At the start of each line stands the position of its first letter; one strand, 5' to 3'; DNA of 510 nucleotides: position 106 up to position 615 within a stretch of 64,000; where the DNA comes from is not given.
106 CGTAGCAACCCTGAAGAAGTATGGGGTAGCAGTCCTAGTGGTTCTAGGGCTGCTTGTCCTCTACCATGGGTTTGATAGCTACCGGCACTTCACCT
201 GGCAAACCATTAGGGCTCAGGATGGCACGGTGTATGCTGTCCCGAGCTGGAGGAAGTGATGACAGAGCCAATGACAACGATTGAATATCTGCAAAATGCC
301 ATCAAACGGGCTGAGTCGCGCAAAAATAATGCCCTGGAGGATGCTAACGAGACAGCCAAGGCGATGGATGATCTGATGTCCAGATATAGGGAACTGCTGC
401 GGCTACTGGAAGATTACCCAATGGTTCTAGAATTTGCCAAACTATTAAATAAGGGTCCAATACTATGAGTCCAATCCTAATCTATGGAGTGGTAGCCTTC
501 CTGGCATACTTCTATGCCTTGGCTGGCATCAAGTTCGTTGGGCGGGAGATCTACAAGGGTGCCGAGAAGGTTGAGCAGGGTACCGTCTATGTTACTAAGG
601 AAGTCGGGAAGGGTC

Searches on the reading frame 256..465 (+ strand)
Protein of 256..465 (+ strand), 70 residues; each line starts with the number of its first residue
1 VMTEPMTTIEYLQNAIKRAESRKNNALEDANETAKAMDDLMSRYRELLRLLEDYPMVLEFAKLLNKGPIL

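Call 73: search_protein_families(library=pfam, alignment_id=A4, max_evalue=0.001)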
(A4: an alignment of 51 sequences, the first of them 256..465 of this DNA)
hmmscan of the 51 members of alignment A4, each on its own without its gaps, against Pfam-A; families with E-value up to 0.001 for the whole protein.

A. member 1, window:256-465:+ (70 aa): 0 families

B. families by the number of members that match (of 51 scanned): 21 families
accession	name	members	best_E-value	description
PF05869.16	Dam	1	1.3e-28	DNA N-6-adenine-methyltransferase (Dam)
PF00476.26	DNA_pol_A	1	1.3e-24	DNA polymerase family A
PF00300.27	His_Phos_1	1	2.8e-18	Histidine phosphatase superfamily (branch 1)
PF01145.31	Band_7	1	1.1e-17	SPFH domain / Band 7 family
PF05838.17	Glyco_hydro_108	1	9.4e-17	Glycosyl hydrolase 108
PF03167.25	UDG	1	4.3e-16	Uracil DNA glycosylase superfamily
PF13482.12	RNase_H_2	1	1.3e-12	RNase_H superfamily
PF13365.12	Trypsin_2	1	6.1e-12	Trypsin-like peptidase domain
PF09374.15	PG_binding_3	1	1.1e-11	Predicted Peptidoglycan domain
PF18909.5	dGTP_diPhyd_N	1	1.2e-10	dATP/dGTP diphosphohydrolase, N-terminal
PF14395.11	COOH-NH2_lig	1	1.3e-08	Phage phiEco32-like COOH.NH2 ligase-type 2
PF00089.32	Trypsin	1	1.8e-08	Trypsin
PF14243.11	R2K_3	1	1.1e-05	ATP-grasp domain, R2K clade family 3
PF01844.29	HNH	1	1.6e-05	HNH endonuclease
PF13489.12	Methyltransf_23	1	0.0001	Methyltransferase domain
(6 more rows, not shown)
